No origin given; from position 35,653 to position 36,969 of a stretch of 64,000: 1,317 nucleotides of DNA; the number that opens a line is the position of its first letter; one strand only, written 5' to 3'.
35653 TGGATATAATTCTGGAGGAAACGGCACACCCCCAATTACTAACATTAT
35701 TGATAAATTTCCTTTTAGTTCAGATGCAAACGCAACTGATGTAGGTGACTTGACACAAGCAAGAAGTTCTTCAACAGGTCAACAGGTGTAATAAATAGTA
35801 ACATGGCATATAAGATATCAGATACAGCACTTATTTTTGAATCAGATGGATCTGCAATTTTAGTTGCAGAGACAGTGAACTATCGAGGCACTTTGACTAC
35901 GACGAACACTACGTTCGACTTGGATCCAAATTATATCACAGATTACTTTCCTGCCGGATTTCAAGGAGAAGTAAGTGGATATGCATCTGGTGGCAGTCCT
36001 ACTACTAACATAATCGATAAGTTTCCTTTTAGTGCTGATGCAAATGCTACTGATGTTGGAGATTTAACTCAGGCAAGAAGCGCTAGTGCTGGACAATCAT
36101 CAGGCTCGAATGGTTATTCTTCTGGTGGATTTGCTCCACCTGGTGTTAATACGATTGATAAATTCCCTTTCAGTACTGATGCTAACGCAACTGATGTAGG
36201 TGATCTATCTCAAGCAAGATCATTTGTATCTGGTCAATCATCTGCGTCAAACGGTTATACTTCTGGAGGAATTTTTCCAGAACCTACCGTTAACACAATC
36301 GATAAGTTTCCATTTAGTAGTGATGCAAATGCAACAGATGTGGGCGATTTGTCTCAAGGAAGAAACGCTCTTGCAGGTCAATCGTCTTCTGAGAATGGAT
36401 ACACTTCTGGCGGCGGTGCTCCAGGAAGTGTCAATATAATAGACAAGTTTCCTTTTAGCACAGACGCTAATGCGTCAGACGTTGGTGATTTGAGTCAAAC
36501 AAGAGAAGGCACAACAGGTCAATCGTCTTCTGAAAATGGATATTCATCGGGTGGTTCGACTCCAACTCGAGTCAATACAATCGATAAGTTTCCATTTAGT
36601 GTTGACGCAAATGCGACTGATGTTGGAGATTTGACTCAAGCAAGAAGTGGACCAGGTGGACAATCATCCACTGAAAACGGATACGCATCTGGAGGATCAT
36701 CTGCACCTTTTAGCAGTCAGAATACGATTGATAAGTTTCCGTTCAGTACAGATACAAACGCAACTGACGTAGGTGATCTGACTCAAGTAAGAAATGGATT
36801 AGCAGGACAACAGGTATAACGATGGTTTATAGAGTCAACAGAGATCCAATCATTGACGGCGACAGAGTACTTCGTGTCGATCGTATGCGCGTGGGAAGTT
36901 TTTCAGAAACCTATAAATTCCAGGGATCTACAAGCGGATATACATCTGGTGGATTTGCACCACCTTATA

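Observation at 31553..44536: Candidate undescribed system: propeller library plus dedicated hydroxylase/methyltransferase cluster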

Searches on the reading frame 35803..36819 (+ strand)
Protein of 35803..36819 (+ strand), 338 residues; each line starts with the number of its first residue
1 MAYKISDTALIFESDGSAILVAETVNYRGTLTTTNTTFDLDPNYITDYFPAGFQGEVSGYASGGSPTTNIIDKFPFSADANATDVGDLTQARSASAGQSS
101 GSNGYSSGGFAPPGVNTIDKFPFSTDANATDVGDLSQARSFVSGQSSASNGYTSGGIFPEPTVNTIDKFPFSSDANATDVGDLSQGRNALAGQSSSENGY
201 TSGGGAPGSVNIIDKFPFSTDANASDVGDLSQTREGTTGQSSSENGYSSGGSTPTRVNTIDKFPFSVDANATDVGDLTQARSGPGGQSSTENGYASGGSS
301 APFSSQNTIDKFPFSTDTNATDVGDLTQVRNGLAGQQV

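Call 7: search_dna_similar(query=window:35803-36819:+, collection=phages, mode=protein, max_rows=40)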
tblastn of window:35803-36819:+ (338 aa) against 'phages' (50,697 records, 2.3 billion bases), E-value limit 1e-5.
Records with a match: 3; places in all: 31; records where one place covers at least 80% of the query: 2.
Best place of each record, by identity: <60% 3.
By first word of the organism name: Synechococcus 2; Marine 1.
By host as written in the record: Synechococcus sp. WH7803 2; - 1.
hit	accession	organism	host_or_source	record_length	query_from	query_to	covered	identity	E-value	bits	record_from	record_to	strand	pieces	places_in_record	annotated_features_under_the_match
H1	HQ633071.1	Synechococcus phage S-SKS1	Synechococcus sp. WH7803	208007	43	335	87%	36.7%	1e-15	134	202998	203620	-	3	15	hypothetical protein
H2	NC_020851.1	Synechococcus phage S-SKS1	Synechococcus sp. WH7803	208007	43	335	87%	36.7%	1e-15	134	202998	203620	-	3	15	hypothetical protein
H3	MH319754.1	Marine virus AG-345-L05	single cell amplified by WGA-X; seawater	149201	113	321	62%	32.1%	5e-7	57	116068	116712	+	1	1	record has no annotation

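Call 13: find_related_loci(query=A1, collection=viral_contigs, flank=10000)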
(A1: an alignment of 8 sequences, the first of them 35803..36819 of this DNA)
Query A1 (338 aa) in viral_contigs; peptide patterns used: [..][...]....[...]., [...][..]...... (x = any residue, [..] = any of these).
338 stretches matched a pattern; 263 encode a relative of the query (tblastn E <= 1e-3); the best 80 are kept; 67 distinct loci.
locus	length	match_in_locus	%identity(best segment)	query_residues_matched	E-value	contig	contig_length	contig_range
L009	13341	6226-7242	65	1-338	2e-123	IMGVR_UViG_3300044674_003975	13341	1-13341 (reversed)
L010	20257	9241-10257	65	1-338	2e-123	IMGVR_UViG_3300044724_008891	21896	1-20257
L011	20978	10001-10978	63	1-337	1e-119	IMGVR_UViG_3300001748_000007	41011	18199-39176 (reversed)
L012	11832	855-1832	63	1-337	1e-119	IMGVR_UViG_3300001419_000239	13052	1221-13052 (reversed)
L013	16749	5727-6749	64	1-338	4e-119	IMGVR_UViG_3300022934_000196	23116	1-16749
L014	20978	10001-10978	63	1-337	1e-119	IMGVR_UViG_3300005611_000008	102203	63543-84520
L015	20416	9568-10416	68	49-338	2e-110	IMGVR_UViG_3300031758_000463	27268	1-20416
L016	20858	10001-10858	65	50-338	4e-108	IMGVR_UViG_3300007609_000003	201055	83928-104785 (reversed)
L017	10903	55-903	68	49-336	1e-107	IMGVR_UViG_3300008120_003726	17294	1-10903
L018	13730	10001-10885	65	51-338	1e-107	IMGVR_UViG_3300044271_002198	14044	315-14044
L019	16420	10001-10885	65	51-338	1e-107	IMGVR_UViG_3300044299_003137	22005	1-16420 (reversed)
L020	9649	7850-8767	64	51-338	3e-107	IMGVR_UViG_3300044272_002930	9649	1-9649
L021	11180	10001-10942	65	51-338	1e-107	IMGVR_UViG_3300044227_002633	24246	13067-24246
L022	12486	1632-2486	64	53-337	3e-106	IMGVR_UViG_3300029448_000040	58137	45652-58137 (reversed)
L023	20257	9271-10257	57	1-338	7e-105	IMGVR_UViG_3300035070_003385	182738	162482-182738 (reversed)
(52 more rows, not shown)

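Call 17: predict_structure(alignment_id=A1)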
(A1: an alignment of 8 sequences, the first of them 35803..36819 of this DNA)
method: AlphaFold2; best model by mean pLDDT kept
length: 338 residues; sequences in the alignment: 8
mean_pLDDT: 36.5   pTM: 0.26
mean pLDDT of the five models: 36.5, 32.6, 32.4, 29.9, 27.7
residues with pLDDT >= 90: 0; 70-90: 0; 50-70: 20; < 50: 318
segments of 3 or more residues with pLDDT < 50: 23-37, 39-338
pLDDT, mean of each block of 10 residues (from residue 1): 53 57 46 46 40 29 29 35 37 34 31 33 36 38 34 36 36 36 33 33 36 35 37 36 36 37 35 36 34 33 34 37 33 27
secondary structure, 60 per line:
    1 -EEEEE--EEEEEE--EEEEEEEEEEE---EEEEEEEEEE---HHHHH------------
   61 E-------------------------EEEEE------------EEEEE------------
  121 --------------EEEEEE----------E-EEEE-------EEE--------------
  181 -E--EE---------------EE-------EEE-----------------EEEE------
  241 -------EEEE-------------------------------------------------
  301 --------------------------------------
elements in order: E2-6 E9-14 E17-27 E31-40 H44-48 E87-91 E104-108 E135-140 E153-156 E164-166 E211-213 E231-234 E248-251

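Call 19: find_homologous_proteins(query=window:35803-36819:+, max_evalue=0.00001)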
Query window:35803-36819:+ (338 aa): 4410 proteins with E <= 0.00001 among 8000 candidates; the best 120 are listed.
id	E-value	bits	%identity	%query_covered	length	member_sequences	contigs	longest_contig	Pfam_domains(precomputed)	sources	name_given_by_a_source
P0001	1.3e-157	542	56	100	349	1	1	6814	-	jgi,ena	-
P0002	5.7e-141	488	60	84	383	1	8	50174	-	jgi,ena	-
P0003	7.0e-139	481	65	84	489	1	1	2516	-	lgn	-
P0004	1.8e-132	460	58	84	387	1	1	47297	-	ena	-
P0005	1.2e-131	457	55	85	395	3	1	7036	-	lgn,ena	-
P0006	6.3e-131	455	61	84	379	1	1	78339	-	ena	-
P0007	4.5e-130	452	54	87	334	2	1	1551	PF14789.12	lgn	-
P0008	2.8e-129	449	53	84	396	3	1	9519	-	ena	-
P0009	3.5e-129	449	50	100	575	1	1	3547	-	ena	-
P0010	5.0e-129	448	54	85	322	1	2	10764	-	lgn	-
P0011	1.2e-121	424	57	87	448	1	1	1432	PF16250.11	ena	-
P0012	1.3e-120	421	61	83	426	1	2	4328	-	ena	-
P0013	5.4e-120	419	60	85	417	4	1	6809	-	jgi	-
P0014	2.7e-117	410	63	84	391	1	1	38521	PF16250.11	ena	-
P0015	1.9e-115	404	54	100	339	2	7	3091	-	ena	-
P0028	1.5e-108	381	58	99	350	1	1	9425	PF18454.8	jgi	-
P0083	8.6e-99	349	63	86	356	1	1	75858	PF18454.8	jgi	jgi:hypothetical protein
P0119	7.2e-96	339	51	84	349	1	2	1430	PF18454.8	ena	-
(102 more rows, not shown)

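Call 28: predict_structure(alignment_id=A2)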
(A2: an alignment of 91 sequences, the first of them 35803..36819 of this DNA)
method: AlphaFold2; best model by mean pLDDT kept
length: 338 residues; sequences in the alignment: 91
mean_pLDDT: 91.0   pTM: 0.86
mean pLDDT of the five models: 91.0, 90.5, 90.4, 90.3, 90.3
residues with pLDDT >= 90: 277; 70-90: 11; 50-70: 42; < 50: 8
segments of 3 or more residues with pLDDT < 50: 1-4
pLDDT, mean of each block of 10 residues (from residue 1): 51 66 54 55 56 87 98 98 98 98 97 95 98 98 97 93 98 98 98 97 96 98 98 98 98 96 98 98 98 98 95 98 98 98
secondary structure, 60 per line:
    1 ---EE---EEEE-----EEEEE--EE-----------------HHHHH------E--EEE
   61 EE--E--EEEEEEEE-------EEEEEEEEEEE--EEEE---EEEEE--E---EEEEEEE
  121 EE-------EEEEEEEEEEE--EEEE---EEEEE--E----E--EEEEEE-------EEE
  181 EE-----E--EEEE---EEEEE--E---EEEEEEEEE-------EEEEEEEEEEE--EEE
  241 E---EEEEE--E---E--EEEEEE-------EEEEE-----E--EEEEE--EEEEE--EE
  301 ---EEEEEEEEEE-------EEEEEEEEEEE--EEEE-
elements in order: E9-12 E18-22 H44-48 E58-62 E68-75 E83-93 E96-99 E103-107 E114-122 E130-140 E143-146 E150-154 E165-170 E178-182 E191-194 E198-202 E209-217 E225-235 E238-241 E245-249 E259-264 E272-276 E285-289 E292-296 E304-313 E321-331 E334-337

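Call 34: fold_search(model_id=the predicted structure, library=pdb)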
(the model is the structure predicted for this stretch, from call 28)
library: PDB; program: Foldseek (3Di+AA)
matches with E <= 10: 500; with E <= 0.001: 500
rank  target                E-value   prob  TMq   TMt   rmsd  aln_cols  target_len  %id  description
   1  8pjx                  6.8e-20  1.00  0.76  0.91   2.0       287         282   19  Crystal structure of the computationally designed SAKe6FR protein (released 2024-07-10)
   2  7on7_A                8.4e-20  1.00  0.77  0.94   1.7       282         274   20  Crystal structure of the computationally designed SAKe6BE-L2 protein (released 2022-12-14)
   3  8pjr                  9.4e-20  1.00  0.77  0.92   1.8       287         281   21  Crystal structure of the SAKe6AC-LB protein (released 2024-07-10)
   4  7ona                  1.8e-19  1.00  0.75  0.91   2.2       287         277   22  Crystal structure of the computationally designed SAKe6AC protein (released 2022-12-14)
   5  7pvp                  2.1e-19  1.00  0.77  0.92   1.9       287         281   22  Crystal structure of the SAKe6BC designer protein (released 2023-01-18)
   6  7on7_B                2.4e-19  1.00  0.76  0.94   1.7       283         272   20  Crystal structure of the computationally designed SAKe6BE-L2 protein (released 2022-12-14)
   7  8pjy                  2.6e-19  1.00  0.76  0.87   2.2       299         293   21  Crystal structure of the computationally designed SAKe6EEref protein (released 2024-07-10)
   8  7opu                  3.3e-19  1.00  0.77  0.92   1.8       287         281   20  Self-assembled crystal structure of the computationally designed SAKe6BE-3HH protein (released 2022-12-14)
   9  7ong                  5.1e-19  1.00  0.77  0.86   2.1       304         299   19  Crystal structure of the computationally designed SAKe6BE-L1 protein (released 2022-12-14)
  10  7onc                  6.0e-19  1.00  0.77  0.92   1.8       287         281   20  Crystal structure of the computationally designed SAKe6BE protein (released 2022-12-14)
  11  6v7o_B                7.4e-19  1.00  0.74  0.88   2.4       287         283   17  Structural Elucidation of Peptide Binding to KLHL-12, a Substrate Specific Adapter Protein in a Cul3-Ring E3 Ligase Co (released 2020-02-19)
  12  8pjt_B                1.2e-18  1.00  0.75  0.85   2.5       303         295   19  Crystal structure of the computationally designed SAKe6DEref protein (released 2024-07-10)
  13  8pjv                  1.3e-18  1.00  0.76  0.89   2.3       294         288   19  Crystal structure of the computationally designed SAKe6DR protein (released 2024-07-10)
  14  7xm3                  1.4e-18  1.00  0.76  0.91   2.4       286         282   17  Crystal structure of Keap1 Kelch domain (residues 322-609) in complex with 6k (released 2022-07-06)
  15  5nkp_B                1.7e-18  1.00  0.76  0.88   2.3       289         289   17  Crystal structure of the human KLHL3 Kelch domain in complex with a WNK3 peptide (released 2017-05-03)
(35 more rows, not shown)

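Call 49: search_protein_families(library=ncbifam, proteins=[window:35803-36819:+], max_evalue=0.1)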
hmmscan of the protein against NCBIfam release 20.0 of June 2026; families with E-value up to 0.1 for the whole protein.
window:35803-36819:+ (338 aa): 0 families

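Call 60: get_annotated_region(hit=H2, flank=9000)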
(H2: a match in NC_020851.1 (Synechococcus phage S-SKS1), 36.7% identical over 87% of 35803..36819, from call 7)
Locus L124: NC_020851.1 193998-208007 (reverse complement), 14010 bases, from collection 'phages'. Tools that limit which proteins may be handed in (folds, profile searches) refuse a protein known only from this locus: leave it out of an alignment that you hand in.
description: Synechococcus phage S-SKS1 genomic sequence.
organism: Synechococcus phage S-SKS1 (NCBI taxid 754042)
taxonomy: Viruses; Duplodnaviria; Heunggongvirae; Uroviricota; Caudoviricetes; Llyrvirus; Llyrvirus SSKS1
host: Synechococcus sp. WH7803; source: North Atlantic; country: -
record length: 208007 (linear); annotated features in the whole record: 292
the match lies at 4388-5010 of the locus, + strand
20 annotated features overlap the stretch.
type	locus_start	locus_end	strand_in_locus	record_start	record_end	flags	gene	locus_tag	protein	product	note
CDS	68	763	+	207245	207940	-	-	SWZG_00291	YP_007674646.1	hypothetical protein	-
CDS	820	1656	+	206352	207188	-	-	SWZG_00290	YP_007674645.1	hypothetical protein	-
CDS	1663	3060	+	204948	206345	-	-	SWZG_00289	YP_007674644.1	hypothetical protein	-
CDS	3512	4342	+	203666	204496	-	-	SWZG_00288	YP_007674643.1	sulfotransferase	-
CDS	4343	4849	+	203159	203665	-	-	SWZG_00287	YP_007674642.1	hypothetical protein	-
CDS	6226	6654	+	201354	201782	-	-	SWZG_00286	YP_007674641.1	hypothetical protein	-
CDS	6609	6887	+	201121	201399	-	-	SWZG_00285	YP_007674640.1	2OG-Fe(II) oxygenase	-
CDS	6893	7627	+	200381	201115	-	-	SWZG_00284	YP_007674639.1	hypothetical protein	-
CDS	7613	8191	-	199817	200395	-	-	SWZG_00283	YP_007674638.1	ferrochelatase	-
CDS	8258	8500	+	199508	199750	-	-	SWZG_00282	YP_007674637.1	NrdC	-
CDS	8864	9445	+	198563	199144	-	-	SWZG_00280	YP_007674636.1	hypothetical protein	similar to gp225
CDS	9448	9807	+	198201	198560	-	-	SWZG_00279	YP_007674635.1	hypothetical protein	-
CDS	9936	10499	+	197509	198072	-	-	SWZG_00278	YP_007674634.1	hypothetical protein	-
CDS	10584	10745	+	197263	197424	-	-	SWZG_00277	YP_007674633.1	hypothetical protein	similar to gp197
CDS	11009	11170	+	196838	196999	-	-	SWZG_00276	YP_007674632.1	hypothetical protein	-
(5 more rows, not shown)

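Call 68: find_related_loci(query=A1, collection=genome_contigs, flank=8000)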
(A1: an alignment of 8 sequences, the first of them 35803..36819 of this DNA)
Query A1 (338 aa) in genome_contigs; peptide patterns used: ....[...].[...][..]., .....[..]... (x = any residue, [..] = any of these).
26 stretches matched a pattern; 5 encode a relative of the query (tblastn E <= 1e-3); 5 distinct loci.
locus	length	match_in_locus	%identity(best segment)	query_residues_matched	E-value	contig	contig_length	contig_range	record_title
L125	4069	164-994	60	49-337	1e-83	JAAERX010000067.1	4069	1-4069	MAG: Gammaproteobacteria bacterium isolate Nau_16 NauG_CONTIG963374, whole genome shotgun sequence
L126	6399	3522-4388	56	45-337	3e-80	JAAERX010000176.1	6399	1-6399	MAG: Gammaproteobacteria bacterium isolate Nau_16 NauG_CONTIG3464030, whole genome shotgun sequence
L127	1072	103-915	59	45-337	7e-86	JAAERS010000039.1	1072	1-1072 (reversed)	MAG: Gammaproteobacteria bacterium isolate Nau_11 NauG_CONTIG201967, whole genome shotgun sequence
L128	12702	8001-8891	49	53-337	2e-64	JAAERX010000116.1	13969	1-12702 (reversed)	MAG: Gammaproteobacteria bacterium isolate Nau_16 NauG_CONTIG1964105, whole genome shotgun sequence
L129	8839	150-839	53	46-338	5e-58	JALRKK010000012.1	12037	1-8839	MAG: Glaciecola sp. isolate WKH.6 WKH_202819, whole genome shotgun sequence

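Call 85: search_protein_families(library=pfam, proteins=[window:35803-36819:+, P0028, P0083, P0119, P0009], max_evalue=1)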
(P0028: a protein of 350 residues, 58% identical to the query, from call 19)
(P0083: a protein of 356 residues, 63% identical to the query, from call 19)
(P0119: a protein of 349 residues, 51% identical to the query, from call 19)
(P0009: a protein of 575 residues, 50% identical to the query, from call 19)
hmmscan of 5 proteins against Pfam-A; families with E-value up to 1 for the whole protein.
window:35803-36819:+ (338 aa): 1 family
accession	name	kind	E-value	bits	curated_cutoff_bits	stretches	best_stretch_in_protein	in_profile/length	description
PF14789.11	THDPS_M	-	1.2e-08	35.4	25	0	161-170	31-40/41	Tetrahydrodipicolinate N-succinyltransferase middle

P0028 (350 aa): 3 families
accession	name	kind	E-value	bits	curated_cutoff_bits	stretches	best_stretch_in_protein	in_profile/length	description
PF18454.7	Mtd_N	-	2.1e-08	34.4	26.3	1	3-41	1-37/37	Major tropism determinant N-terminal domain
PF14789.11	THDPS_M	-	0.012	16.2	25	0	222-231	31-40/41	Tetrahydrodipicolinate N-succinyltransferase middle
PF08985.17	DP-EP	-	0.12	13.1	25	0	313-342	5-36/120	DP-EP family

P0083 (356 aa): 2 families
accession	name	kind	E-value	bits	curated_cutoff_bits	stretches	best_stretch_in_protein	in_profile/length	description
PF18454.7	Mtd_N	-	8.7e-15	54.8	26.3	1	5-43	1-37/37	Major tropism determinant N-terminal domain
PF14771.11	DUF4476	-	0.6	10.9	22.5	0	272-286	71-85/91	Domain of unknown function (DUF4476)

P0119 (349 aa): 3 families
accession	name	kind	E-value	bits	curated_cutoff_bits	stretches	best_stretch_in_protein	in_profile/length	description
PF18454.7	Mtd_N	-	5.4e-12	45.9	26.3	1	5-43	1-37/37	Major tropism determinant N-terminal domain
PF14040.12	DNase_NucA_NucB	-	6.3e-05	23.9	23.8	0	289-330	19-61/100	Deoxyribonuclease NucA/NucB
PF05841.16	Apc15p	-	0.014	16.7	25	1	280-329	31-76/129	Apc15p protein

P0009 (575 aa): 1 family
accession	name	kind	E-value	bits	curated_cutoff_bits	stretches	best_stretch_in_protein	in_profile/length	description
PF16250.10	DUF4907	-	1.4e-05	25.1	25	0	104-124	31-51/67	Domain of unknown function (DUF4907)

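Call 90: fold_search(model_id=the predicted structure, library=viral)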
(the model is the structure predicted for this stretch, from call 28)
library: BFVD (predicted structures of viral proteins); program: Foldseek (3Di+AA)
matches with E <= 10: 500; with E <= 0.001: 239
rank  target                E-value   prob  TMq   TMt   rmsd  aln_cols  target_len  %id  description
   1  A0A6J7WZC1            3.2e-31  1.00  0.80  0.63   8.7       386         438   24  Uncharacterized protein [uncultured Caudovirales phage]
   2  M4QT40                5.4e-25  1.00  0.66  0.56   6.2       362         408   31  Uncharacterized protein (Fragment) [Synechococcus phage S-SKS1]
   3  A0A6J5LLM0            1.7e-22  1.00  0.75  0.80   2.5       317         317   29  Uncharacterized protein [uncultured Caudovirales phage]
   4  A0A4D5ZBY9            7.5e-21  1.00  0.76  0.82   5.3       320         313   19  Kelch-motif containing protein [Burkholderia phage BcepSaruman]
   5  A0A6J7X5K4            4.8e-16  1.00  0.73  0.80   3.0       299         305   18  Uncharacterized protein [uncultured Caudovirales phage]
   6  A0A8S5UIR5            7.1e-14  1.00  0.71  0.79   3.9       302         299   16  Uncharacterized protein [Myoviridae sp. ctu2j3]
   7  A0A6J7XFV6            1.0e-13  1.00  0.65  0.71   6.5       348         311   17  Uncharacterized protein [uncultured Caudovirales phage]
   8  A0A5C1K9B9            1.2e-13  1.00  0.65  0.36  12.4       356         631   15  Uncharacterized protein [Pseudomonas phage vB_PaeM_PS119XW]
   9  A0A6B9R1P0            6.7e-13  1.00  0.64  0.29  21.3       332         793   15  (no name in the UniProt tables at hand)
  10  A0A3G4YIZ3            7.0e-13  1.00  0.61  0.48   2.6       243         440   16  Kelch-like protein [Lumpy skin disease virus]
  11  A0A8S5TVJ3            1.2e-12  1.00  0.59  0.39  14.9       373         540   16  Kelch repeat [Siphoviridae sp. ctx254]
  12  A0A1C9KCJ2            1.8e-12  1.00  0.65  0.46   3.6       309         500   11  Kelch-like protein [Volepox virus]
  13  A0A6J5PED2            1.8e-12  1.00  0.65  0.40   7.1       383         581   18  Uncharacterized protein [uncultured Caudovirales phage]
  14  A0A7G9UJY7            2.5e-12  1.00  0.61  0.71   2.6       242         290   16  Kelch-like protein [Lumpy skin disease virus]
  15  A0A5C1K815            8.6e-12  1.00  0.60  0.64   3.7       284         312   16  Galactose oxidase [Pseudomonas phage vB_PaeM_PS119XW]
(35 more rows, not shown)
